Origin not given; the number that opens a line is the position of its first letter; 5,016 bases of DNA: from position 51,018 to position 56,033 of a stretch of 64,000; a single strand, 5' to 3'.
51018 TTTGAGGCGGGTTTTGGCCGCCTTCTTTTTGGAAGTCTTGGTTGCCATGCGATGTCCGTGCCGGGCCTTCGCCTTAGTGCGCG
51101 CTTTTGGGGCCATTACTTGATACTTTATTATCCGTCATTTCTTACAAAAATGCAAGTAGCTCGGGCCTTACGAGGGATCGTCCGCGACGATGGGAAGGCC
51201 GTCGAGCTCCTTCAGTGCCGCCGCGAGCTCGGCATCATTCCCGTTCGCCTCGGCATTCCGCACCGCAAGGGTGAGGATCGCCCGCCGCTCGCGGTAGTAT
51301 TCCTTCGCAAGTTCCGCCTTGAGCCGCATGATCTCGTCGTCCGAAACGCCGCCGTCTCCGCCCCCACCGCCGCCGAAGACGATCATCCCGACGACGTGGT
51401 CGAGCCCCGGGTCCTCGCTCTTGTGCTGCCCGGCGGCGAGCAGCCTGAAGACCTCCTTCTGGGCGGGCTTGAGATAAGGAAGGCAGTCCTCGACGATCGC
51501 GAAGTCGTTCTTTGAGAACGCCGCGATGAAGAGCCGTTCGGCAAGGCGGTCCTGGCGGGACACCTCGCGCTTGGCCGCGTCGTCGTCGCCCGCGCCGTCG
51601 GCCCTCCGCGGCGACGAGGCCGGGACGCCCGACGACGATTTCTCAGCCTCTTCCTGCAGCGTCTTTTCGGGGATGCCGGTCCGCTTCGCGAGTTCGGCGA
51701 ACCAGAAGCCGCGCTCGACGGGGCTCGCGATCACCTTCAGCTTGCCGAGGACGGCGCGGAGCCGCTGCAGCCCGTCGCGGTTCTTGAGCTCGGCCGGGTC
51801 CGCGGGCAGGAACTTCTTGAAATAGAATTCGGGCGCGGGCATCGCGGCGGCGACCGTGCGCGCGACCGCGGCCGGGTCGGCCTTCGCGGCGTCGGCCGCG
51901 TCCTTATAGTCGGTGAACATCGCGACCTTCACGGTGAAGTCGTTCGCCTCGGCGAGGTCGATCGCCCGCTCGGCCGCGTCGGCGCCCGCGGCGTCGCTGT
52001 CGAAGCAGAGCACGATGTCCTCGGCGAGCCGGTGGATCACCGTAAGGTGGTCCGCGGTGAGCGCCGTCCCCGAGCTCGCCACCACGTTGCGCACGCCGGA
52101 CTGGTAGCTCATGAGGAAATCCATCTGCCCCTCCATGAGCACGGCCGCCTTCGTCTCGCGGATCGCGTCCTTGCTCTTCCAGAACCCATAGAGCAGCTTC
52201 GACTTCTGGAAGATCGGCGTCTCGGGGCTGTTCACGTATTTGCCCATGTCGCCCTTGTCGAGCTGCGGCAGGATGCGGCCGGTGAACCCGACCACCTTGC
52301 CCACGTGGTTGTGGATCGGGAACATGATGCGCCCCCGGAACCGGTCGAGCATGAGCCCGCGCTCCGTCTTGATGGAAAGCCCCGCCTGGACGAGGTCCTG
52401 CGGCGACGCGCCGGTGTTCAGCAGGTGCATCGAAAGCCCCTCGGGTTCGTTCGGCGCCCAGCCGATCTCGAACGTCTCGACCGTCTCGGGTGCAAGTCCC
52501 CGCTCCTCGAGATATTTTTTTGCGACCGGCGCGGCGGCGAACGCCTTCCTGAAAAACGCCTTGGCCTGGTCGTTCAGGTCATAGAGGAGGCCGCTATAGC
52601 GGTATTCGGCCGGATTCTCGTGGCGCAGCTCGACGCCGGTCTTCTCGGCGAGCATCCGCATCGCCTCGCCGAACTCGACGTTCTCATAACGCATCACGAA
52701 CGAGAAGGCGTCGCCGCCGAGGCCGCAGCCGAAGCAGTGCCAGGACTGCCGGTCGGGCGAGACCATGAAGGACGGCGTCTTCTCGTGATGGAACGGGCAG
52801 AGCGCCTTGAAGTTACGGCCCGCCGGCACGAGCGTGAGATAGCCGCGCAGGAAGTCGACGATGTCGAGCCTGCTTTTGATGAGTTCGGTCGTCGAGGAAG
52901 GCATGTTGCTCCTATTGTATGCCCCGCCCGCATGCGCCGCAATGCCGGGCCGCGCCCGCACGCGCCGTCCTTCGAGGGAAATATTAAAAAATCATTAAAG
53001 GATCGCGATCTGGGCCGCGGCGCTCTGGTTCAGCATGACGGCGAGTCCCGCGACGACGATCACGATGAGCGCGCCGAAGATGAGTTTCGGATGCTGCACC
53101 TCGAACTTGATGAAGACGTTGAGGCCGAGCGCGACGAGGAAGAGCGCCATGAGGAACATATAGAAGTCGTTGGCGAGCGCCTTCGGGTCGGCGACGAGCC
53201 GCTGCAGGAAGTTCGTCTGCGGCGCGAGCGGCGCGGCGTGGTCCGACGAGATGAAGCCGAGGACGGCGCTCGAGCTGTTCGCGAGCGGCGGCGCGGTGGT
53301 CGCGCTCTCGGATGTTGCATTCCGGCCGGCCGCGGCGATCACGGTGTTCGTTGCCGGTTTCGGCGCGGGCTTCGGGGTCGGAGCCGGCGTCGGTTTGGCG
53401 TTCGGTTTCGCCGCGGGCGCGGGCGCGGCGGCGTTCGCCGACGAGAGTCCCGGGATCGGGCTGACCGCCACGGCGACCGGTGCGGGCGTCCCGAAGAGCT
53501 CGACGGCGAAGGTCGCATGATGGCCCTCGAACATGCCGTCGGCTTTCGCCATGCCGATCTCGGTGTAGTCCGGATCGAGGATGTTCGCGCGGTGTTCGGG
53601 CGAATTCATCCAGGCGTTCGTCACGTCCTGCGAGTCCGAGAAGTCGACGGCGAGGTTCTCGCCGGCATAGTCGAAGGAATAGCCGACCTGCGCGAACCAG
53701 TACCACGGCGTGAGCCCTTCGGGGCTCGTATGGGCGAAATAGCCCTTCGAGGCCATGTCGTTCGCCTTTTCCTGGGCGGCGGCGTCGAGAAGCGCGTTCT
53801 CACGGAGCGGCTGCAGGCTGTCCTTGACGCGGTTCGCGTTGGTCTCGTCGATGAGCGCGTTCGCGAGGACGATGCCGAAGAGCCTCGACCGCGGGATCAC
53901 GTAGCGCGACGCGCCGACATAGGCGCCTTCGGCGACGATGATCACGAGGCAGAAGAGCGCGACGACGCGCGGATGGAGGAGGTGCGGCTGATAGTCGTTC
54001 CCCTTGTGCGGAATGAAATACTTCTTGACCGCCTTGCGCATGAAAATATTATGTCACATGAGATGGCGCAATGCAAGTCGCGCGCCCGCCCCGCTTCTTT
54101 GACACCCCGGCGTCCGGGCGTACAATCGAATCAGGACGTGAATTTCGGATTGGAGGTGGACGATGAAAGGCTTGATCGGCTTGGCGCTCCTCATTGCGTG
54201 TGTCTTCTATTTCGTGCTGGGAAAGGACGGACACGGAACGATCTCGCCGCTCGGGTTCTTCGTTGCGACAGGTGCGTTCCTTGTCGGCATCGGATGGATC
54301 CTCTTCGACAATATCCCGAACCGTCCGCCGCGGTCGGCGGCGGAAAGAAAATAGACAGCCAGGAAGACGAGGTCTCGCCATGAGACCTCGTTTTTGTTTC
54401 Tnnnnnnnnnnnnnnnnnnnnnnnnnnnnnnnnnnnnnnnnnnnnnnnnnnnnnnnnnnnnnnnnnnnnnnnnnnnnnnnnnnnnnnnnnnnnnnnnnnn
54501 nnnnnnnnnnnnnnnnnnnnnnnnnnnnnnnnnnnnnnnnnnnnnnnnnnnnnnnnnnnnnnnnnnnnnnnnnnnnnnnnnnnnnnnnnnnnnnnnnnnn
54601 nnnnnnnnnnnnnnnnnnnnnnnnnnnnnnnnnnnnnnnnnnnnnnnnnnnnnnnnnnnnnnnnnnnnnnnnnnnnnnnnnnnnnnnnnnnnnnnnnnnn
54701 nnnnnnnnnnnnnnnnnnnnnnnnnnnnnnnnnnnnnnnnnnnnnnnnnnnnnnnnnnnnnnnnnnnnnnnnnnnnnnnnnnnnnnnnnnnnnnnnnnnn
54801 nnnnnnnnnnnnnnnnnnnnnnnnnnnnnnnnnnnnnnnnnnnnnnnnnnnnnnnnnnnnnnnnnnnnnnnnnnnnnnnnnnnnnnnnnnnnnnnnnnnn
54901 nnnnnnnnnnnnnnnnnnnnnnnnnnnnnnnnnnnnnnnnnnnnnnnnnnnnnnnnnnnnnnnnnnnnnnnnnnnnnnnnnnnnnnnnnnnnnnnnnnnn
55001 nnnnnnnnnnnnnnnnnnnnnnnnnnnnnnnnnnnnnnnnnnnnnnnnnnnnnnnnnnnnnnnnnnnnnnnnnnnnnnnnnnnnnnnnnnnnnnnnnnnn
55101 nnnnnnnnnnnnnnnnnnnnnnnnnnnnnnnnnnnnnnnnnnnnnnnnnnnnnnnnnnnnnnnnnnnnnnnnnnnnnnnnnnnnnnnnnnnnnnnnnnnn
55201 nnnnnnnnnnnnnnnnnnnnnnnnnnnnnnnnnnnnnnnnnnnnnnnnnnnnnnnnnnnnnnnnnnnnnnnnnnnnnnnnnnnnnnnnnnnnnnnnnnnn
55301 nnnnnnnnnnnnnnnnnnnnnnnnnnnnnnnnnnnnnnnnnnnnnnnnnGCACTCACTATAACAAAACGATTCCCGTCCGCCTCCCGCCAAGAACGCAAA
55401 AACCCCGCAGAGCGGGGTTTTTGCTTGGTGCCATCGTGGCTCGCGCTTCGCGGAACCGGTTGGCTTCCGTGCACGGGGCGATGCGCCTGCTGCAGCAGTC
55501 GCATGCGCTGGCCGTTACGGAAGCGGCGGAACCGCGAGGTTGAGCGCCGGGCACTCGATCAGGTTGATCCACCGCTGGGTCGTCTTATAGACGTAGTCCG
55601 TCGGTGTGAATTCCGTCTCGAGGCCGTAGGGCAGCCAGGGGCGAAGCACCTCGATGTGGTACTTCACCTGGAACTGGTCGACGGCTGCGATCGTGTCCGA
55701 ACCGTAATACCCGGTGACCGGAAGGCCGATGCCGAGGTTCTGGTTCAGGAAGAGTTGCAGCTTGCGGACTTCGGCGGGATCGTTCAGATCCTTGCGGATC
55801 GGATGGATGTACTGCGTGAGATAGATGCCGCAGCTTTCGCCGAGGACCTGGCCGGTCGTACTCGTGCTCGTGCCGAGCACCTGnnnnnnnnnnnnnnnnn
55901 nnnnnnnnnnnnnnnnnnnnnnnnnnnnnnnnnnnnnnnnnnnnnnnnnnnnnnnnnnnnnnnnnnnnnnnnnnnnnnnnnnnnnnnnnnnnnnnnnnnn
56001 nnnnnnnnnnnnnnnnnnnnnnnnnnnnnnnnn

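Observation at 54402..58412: Giant DUF11-repeat surface protein with poly-Gly linkers encoded by slippage-prone GGN tracts, a PG-binding anchor, and an adjacent glycosyltransferase-like gene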

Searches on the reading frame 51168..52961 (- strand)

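Call 3: search_protein_families(library=pfam, proteins=[window:51168-52961:-], max_evalue=0.01)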
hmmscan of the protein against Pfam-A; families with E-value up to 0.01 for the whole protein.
window:51168-52961:- (597 aa): 6 families
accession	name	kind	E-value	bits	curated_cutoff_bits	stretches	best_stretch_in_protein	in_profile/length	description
PF08275.17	DNAG_N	-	2.8e-37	128.1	26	1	144-263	9-127/128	DNA primase catalytic core, N-terminal domain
PF01807.25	Zn_ribbon_DnaG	-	2.4e-32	111.1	24.9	1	23-115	4-96/98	CHC2 zinc finger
PF13155.12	Toprim_2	-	1e-18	67.9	22.1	1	274-357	1-86/88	Toprim-like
PF13662.12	Toprim_4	-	6e-14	52.5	25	1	273-346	3-83/85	Toprim domain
PF01751.28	Toprim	-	4.1e-08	33.7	23.1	1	274-347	3-94/96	Toprim domain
PF13362.12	Toprim_3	-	1.3e-05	26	27.2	1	276-360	5-90/95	Toprim domain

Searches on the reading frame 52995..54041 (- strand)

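Call 3: search_protein_families(library=pfam, proteins=[window:52995-54041:-], max_evalue=0.01)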
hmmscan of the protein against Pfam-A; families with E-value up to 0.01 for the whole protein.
window:52995-54041:- (348 aa): 1 family
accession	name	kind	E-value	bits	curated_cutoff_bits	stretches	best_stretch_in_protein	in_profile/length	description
PF00188.32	CAP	-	6.8e-17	62.8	21.1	1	65-167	2-103/117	Cysteine-rich secretory protein family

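Call 4: search_protein_families(library=ncbifam, proteins=[window:52995-54041:-], max_evalue=0.01)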
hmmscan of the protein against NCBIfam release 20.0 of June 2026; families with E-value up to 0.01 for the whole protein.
window:52995-54041:- (348 aa): 3 families
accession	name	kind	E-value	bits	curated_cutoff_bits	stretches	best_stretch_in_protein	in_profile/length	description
TIGR02909.1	spore_YkwD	subfamily_domain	9.4e-31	106.4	171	1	62-170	7-115/127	uncharacterized protein, YkwD family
NF052539.1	DivAsocLipDalA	equivalog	1.2e-16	61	200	1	61-165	49-153/169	divisome-associated lipoprotein DalA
NF008084.0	PRK10819.1-5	equivalog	0.0017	18.3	315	1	188-258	65-139/249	TonB system transport protein TonB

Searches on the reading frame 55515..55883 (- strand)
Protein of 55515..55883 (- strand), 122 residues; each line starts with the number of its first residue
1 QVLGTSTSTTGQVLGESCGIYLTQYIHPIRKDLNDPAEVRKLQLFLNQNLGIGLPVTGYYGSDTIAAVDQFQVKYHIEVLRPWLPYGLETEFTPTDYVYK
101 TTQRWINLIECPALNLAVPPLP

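Call 36: search_solved_structures(query=window:55515-55883:-, max_evalue=10, show_alignments=3)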
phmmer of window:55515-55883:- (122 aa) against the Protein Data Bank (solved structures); distinct sequences matched with E-value up to 10: 2.
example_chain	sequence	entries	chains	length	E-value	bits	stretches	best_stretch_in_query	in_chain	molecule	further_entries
5tv7_A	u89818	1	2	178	0.89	12.7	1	21-77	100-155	Putative peptidoglycan-binding/hydrolysing protein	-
9rje_A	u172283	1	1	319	1.7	11.8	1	32-88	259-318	Histone deacetylase domain-containing protein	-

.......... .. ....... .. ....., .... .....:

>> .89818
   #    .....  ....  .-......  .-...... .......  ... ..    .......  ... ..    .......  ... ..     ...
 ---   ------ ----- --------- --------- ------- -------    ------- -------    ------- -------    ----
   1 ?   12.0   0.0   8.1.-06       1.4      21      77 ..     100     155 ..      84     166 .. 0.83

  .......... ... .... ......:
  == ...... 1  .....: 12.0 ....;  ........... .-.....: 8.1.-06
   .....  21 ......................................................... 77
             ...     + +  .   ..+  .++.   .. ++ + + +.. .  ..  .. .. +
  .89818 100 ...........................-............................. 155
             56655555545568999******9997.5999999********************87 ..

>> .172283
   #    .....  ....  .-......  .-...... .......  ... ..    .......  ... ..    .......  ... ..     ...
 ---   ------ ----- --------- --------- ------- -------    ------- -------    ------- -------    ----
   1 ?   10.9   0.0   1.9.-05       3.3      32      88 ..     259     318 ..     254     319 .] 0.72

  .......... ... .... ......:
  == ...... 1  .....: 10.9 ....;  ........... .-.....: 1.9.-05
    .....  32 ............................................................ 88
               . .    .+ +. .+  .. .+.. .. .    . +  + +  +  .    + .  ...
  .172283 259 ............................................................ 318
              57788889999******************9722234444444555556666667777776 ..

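Call 51: predict_structure(alignment_id=A3)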
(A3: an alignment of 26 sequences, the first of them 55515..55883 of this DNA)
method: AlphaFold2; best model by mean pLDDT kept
length: 122 residues; sequences in the alignment: 26
mean_pLDDT: 81.9   pTM: 0.74
mean pLDDT of the five models: 81.9, 66.7, 66.1, 65.0, 48.9
residues with pLDDT >= 90: 54; 70-90: 47; 50-70: 5; < 50: 16
segments of 3 or more residues with pLDDT < 50: 1-16
pLDDT, mean of each block of 10 residues (from residue 1): 38 54 88 94 96 96 94 92 85 80 91 81 67
secondary structure, 60 per line:
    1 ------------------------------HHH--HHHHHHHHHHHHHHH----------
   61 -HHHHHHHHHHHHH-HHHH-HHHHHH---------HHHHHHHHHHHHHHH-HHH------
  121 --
elements in order: H36-50 H62-74 H76-79 H81-86 H96-110
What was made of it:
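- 55518..55883 (-): C-terminal module (aa 844-965): a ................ motif, an invariant Cys pair (aa 861 and 954 of the protein; C18 and C111 of the module), and a PG_binding_1 core at aa 880-922 (window 55647-55775). The AF2 model has pLDDT 81.9 and is all-helical (call 51).
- On PG_binding_1 (PF01471) wall-binding domain: The AF2 model has pLDDT 81.9 and is helical (call 51).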

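Call 55: fold_search(model_id=the predicted structure, library=pdb)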
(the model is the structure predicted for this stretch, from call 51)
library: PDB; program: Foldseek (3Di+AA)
matches with E <= 10: 30; with E <= 0.001: 0
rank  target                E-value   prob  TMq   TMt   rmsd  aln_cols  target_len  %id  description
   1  4c2f_A                1.4e+00  0.51  0.35  0.12   5.4        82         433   18  Crystal structure of the CtpB R168A mutant present in an active conformation (released 2013-12-04)
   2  4c2e_A                3.1e+00  0.41  0.36  0.12   4.6        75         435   20  Crystal structure of the protease CtpB(S309A) present in a resting state (released 2013-12-04)
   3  8q6x_A                4.0e+00  0.06  0.25  0.10  11.3       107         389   10  Crystal structure of Cytochrome P450 GymB5 from Streptomyces katrae (released 2024-06-26)
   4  7d43_A                4.3e+00  0.04  0.21  0.10  13.7       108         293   15  eIF2B-eIF2(aP), aPg complex (released 2020-12-09)
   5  6zol_R                5.0e+00  0.04  0.16  0.23   9.7        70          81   10  SARS-CoV-2-Nsp1-40S complex, focused on head (released 2020-07-22)
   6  9em9_A                5.6e+00  0.07  0.24  0.08   9.6        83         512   16  Structure of SynDLP MGD with GMPPNP (released 2024-09-11)
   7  2mtq_MODEL_1_A        5.6e+00  0.04  0.17  0.25  10.1        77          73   16  Solution Structure of a De Novo Designed Peptide that Sequesters Toxic Heavy Metals (released 2015-04-01)
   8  2qjx                  5.6e+00  0.04  0.18  0.19   9.0        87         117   10  Structural Basis of Microtubule Plus End Tracking by XMAP215, CLIP-170 and EB1 (released 2007-10-02)
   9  6ybs_X                6.2e+00  0.04  0.16  0.23   9.5        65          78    9  Structure of a human 48S translational initiation complex - head (released 2020-09-16)
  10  5jdk                  6.2e+00  0.03  0.19  0.21  11.8       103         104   12  Crystal structure of the DNA binding domain of Sap1 in fission yeast S.pombe (released 2017-02-22)
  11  2n3k_MODEL_1_A        6.9e+00  0.06  0.22  0.31   9.8        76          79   13  Human Brd4 ET domain in complex with MLV Integrase C-term (released 2016-03-02)
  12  9spi_SR               6.9e+00  0.04  0.16  0.15   9.5        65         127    9  CRYO-EM STRUCTURE OF HUMAN 80S RIBOSOME WITH A/P/E-SITE TRNA AND MRNA CONTAINING URIDINE (released 2026-01-21)
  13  5njd_L                6.9e+00  0.02  0.20  0.18  13.4       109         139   13  Structure of Interleukin 23 in complex with Briakinumab FAb (released 2018-01-03)
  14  8btd_SU               7.3e+00  0.04  0.16  0.17   9.9        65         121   11  Giardia Ribosome in PRE-T Hybrid State (D1) (released 2023-03-22)
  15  4r5l_D                7.3e+00  0.03  0.20  0.13  10.8        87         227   10  Crystal structure of the DnaK C-terminus (Dnak-SBD-C) (released 2014-09-10)
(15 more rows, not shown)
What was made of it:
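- On PG_binding_1 (PF01471) wall-binding domain: Both proteins carry PG_binding_1 domains, but E is above 1 (call 55). phmmer gives 5tv7, a 'peptidoglycan-binding/hydrolysing protein', at E 0.89 (call 36).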

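Call 61: find_related_loci(query=A3, collection=metagenome_contigs, flank=5000)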
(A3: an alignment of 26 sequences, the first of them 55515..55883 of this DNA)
Query A3 (122 aa) in metagenome_contigs; peptide patterns used: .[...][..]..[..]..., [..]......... (x = any residue, [..] = any of these).
599 stretches matched a pattern (row limit reached: there are more); 350 encode a relative of the query (tblastn E <= 1e-3); the best 80 are kept; 80 distinct loci.
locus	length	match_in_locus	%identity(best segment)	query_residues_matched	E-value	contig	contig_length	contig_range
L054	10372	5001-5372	84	1-122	8e-69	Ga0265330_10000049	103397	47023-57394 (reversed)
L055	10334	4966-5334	78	1-122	9e-66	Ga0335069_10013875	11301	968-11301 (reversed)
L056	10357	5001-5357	82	2-121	3e-65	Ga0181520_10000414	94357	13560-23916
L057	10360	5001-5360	80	1-121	4e-64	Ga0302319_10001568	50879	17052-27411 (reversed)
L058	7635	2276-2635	76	1-121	8e-62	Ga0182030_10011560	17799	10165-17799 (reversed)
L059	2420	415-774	74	1-121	3e-60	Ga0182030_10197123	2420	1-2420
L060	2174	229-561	77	11-121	2e-60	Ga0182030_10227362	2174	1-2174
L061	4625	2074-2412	78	12-122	5e-58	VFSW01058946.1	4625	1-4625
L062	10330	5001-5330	76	1-111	9e-58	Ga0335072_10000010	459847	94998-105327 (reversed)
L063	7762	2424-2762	78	11-121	2e-57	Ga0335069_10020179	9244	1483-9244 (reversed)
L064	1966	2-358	76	6-122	6e-58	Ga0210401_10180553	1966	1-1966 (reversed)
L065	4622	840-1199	69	1-121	3e-55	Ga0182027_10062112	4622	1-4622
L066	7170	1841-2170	73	12-121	9e-55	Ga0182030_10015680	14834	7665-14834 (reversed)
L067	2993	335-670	74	11-121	3e-54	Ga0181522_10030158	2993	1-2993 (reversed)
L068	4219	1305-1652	67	6-121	2e-52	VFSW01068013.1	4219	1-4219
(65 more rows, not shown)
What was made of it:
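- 55518..55883 (-): At least 350 metagenome loci encode a relative (call 61).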

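Call 71: search_protein_families(library=pfam, alignment_id=A3, max_evalue=0.01)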
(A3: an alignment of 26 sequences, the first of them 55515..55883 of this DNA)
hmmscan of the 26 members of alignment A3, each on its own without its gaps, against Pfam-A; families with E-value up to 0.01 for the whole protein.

A. member 1, window:55515-55883:- (122 aa): 1 family
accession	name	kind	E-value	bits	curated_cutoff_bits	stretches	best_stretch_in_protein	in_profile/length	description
PF01471.23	PG_binding_1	-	2.4e-06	28.1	23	1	37-79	3-45/57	Putative peptidoglycan binding domain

B. families by the number of members that match (of 26 scanned): 1 family
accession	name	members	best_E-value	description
PF01471.23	PG_binding_1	22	6.7e-08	Putative peptidoglycan binding domain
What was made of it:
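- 55518..55883 (-): Pfam PG_binding_1 scores 28.1 bits against a cut-off of 23, and 22 of 26 homologous modules match (call 71).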
